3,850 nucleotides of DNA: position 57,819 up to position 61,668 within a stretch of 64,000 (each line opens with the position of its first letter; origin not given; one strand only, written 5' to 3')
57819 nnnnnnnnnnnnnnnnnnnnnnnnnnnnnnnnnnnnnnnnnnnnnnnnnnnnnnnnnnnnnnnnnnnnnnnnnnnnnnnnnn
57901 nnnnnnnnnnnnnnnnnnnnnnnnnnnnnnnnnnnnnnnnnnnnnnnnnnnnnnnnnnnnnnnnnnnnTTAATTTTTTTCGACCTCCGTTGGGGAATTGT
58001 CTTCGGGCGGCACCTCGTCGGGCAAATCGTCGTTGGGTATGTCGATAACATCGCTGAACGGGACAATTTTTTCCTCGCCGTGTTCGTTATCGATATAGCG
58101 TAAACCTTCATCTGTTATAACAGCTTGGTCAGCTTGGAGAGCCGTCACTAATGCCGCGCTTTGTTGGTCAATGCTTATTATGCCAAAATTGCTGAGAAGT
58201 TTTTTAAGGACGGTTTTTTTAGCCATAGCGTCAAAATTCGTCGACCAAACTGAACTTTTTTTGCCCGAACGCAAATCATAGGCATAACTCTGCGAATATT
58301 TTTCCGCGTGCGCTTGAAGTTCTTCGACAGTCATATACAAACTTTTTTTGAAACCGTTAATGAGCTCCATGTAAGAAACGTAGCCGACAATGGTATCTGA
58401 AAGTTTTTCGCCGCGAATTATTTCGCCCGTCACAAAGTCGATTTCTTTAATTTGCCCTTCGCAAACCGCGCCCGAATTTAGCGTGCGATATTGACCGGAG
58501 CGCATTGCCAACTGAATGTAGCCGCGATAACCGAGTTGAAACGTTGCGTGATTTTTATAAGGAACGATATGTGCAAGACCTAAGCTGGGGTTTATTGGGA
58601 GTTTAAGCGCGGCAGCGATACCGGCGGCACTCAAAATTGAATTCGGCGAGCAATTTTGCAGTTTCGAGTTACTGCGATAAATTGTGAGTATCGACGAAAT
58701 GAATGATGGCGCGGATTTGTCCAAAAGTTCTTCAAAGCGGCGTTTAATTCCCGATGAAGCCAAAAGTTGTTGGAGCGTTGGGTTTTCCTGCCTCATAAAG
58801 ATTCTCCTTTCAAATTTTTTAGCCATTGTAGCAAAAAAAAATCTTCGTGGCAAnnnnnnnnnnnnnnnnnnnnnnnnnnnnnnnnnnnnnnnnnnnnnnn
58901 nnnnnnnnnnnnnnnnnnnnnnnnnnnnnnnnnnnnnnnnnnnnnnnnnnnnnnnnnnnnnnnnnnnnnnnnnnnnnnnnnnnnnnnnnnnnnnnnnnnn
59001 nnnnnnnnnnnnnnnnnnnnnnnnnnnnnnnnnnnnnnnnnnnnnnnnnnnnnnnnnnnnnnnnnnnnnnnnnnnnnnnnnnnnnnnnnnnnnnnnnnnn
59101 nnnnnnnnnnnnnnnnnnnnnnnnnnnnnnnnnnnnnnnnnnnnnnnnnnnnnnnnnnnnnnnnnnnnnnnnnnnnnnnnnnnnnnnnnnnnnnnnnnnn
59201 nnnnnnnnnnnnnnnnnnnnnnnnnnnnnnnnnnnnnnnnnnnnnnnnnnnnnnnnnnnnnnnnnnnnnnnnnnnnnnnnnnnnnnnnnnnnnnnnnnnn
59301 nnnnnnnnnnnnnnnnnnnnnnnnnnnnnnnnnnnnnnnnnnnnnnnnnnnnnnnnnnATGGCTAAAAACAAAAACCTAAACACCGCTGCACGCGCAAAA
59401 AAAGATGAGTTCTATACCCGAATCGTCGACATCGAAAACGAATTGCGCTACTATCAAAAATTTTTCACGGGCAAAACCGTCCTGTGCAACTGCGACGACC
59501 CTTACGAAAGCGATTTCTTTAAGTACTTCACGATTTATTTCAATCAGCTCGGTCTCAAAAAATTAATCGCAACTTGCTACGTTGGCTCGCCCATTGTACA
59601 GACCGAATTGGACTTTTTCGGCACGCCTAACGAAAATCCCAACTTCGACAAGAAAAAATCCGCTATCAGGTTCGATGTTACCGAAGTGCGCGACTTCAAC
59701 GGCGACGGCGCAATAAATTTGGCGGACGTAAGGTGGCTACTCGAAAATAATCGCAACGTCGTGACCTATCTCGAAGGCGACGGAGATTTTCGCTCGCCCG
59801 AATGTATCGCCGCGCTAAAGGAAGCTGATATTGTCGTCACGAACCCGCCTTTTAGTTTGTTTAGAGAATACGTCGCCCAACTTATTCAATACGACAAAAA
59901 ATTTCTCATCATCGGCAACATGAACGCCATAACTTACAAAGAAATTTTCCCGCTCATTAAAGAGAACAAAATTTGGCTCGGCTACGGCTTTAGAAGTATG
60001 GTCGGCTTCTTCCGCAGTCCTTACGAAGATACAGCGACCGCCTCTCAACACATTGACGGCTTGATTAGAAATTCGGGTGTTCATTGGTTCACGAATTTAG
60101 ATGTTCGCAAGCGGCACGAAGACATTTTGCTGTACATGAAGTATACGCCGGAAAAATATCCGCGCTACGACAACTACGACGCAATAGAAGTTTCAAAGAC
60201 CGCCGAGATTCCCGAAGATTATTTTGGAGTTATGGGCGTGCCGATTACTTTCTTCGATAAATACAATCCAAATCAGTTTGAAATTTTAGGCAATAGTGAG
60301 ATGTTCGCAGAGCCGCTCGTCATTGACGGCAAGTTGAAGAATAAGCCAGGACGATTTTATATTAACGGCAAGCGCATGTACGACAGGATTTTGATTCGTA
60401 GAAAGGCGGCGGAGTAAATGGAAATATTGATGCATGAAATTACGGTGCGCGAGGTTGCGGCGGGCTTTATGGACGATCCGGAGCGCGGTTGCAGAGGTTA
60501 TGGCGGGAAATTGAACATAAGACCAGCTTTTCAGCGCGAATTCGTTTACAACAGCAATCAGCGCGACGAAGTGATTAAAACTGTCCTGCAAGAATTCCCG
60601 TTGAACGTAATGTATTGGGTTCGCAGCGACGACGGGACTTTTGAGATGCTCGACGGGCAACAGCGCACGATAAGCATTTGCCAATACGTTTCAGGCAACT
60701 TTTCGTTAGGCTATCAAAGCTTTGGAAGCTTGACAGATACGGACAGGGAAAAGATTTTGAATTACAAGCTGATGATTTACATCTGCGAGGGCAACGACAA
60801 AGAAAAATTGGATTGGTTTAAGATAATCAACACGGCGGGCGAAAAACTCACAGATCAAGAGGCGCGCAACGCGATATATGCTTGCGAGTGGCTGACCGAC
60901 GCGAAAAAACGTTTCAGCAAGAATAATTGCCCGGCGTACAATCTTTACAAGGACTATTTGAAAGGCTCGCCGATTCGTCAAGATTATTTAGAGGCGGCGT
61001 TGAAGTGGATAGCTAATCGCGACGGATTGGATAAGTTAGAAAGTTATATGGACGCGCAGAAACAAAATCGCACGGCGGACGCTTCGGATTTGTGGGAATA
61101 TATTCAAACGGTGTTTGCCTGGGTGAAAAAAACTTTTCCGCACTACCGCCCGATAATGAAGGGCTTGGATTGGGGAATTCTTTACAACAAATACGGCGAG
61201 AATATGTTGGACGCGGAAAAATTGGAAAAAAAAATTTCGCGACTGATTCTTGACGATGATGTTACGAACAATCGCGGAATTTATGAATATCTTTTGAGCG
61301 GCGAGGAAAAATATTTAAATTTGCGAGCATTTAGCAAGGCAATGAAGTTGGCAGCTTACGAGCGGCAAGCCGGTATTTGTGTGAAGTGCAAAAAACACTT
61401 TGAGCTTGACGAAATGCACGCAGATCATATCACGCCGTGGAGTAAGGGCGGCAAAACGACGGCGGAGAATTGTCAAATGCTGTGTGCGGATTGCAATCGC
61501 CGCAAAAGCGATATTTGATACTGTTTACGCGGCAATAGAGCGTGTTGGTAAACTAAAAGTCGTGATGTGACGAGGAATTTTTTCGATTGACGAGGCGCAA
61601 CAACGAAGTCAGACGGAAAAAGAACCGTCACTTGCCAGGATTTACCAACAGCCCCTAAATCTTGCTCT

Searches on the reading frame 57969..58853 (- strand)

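Call 7: search_protein_families(library=ncbifam, proteins=[window:57969-58853:-], max_evalue=10)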
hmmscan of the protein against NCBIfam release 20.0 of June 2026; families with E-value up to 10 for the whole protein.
window:57969-58853:- (294 aa): 2 families
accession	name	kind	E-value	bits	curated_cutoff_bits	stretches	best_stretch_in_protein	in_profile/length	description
TIGR00616.1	rect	subfamily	1.2e-51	175.8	52.65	1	10-234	13-238/242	recombinase, phage RecT family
NF007351.0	PRK09846.1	equivalog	3.5e-26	92.2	296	1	11-236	13-240/275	recombination protein RecT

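Call 81: search_protein_families(library=pfam, proteins=[window:57969-58853:-], max_evalue=0.00001)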
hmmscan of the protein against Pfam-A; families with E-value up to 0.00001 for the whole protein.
window:57969-58853:- (294 aa): 1 family
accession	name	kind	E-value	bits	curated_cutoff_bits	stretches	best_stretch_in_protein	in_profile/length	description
PF03837.19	RecT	-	1.5e-42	145.9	24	1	50-244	2-187/198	RecT family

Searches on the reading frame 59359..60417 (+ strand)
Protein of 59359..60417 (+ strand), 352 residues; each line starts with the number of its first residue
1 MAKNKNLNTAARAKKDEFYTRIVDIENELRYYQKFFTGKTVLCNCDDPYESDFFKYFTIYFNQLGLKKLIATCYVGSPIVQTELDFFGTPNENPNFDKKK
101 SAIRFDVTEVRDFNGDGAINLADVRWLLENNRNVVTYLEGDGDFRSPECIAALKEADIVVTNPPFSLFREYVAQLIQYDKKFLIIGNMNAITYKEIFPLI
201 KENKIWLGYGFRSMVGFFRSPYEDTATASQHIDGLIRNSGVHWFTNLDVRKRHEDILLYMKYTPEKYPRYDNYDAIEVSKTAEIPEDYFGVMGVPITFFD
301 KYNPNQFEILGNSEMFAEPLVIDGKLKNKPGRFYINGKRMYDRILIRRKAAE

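Call 81: search_protein_families(library=pfam, proteins=[window:59359-60417:+], max_evalue=0.00001)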
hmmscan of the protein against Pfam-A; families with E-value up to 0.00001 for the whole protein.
window:59359-60417:+ (352 aa): 1 family
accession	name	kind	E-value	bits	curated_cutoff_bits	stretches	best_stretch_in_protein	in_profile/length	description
PF13651.11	EcoRI_methylase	-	6.3e-137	456.9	26.4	1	6-349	1-345/345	Adenine-specific methyltransferase EcoRI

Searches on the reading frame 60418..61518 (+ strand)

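Call 81: search_protein_families(library=pfam, proteins=[window:60418-61518:+], max_evalue=0.00001)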
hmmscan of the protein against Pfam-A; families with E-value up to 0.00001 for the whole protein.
window:60418-61518:+ (366 aa): 3 families
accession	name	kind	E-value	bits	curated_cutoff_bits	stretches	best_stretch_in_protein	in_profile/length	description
PF03235.19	GmrSD_N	-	6.2e-18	66.1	33.2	1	34-154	13-198/199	GmrSD restriction endonuclease, N-terminal domain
PF01844.29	HNH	-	3.2e-14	53.3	21.4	1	321-365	1-46/47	HNH endonuclease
PF14279.12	HNH_5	-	2.2e-10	40.7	27.5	1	321-363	1-43/56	HNH endonuclease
